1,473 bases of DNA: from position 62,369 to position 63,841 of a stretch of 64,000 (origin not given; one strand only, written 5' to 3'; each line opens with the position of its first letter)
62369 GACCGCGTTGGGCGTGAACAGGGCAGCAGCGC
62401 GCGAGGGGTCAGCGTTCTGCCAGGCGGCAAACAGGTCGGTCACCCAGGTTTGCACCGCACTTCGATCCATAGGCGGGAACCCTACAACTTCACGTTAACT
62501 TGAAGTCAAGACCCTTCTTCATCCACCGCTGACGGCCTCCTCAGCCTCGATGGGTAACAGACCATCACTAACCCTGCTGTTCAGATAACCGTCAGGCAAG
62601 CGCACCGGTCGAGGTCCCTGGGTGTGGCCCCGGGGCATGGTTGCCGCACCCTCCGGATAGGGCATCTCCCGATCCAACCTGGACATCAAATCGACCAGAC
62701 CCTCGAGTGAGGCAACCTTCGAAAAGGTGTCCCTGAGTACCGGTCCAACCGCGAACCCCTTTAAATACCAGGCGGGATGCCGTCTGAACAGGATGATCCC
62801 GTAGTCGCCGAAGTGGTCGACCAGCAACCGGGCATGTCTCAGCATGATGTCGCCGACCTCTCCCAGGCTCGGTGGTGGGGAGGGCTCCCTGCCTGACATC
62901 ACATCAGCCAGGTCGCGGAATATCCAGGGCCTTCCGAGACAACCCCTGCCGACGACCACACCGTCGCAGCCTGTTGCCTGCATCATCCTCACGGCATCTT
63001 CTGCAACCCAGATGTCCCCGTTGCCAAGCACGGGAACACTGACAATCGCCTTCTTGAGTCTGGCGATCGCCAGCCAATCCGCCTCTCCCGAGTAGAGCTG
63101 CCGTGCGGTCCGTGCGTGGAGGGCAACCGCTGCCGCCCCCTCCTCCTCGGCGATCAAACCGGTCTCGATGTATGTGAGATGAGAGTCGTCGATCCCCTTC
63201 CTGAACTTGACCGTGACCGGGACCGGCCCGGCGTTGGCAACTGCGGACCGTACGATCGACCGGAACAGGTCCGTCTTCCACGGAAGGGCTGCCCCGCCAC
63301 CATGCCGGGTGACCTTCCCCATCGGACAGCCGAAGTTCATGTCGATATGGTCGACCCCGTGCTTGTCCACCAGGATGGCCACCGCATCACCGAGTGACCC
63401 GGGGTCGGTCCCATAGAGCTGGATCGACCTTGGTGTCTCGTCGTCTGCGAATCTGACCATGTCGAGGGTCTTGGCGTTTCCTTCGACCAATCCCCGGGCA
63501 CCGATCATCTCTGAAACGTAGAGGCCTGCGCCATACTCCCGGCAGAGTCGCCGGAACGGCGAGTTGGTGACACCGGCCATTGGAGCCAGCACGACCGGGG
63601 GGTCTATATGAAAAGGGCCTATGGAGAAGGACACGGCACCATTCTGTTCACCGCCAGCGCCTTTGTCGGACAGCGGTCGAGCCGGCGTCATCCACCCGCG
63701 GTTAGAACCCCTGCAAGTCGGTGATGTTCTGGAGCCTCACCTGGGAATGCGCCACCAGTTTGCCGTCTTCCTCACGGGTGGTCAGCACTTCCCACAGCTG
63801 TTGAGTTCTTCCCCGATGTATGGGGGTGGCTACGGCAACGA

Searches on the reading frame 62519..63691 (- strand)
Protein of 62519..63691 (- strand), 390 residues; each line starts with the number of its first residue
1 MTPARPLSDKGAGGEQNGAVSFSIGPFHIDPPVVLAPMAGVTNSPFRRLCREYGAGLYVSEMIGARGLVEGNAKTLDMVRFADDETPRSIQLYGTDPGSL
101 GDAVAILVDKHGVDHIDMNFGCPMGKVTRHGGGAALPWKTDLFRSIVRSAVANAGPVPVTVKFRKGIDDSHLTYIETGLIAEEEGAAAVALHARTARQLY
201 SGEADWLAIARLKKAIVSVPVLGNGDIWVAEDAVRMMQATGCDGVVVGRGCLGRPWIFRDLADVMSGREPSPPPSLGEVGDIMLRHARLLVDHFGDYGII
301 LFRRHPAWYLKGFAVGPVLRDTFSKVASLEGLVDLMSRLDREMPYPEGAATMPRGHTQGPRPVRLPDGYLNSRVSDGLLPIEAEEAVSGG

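Call 93: search_protein_families(library=pfam, proteins=[window:62519-63691:-], max_evalue=0.00001)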
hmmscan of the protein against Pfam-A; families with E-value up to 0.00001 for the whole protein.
window:62519-63691:- (390 aa): 1 family
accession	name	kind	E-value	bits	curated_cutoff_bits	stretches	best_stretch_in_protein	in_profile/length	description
PF01207.24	Dus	-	3.4e-85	286.3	20.4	1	35-331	2-297/311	Dihydrouridine synthase (Dus)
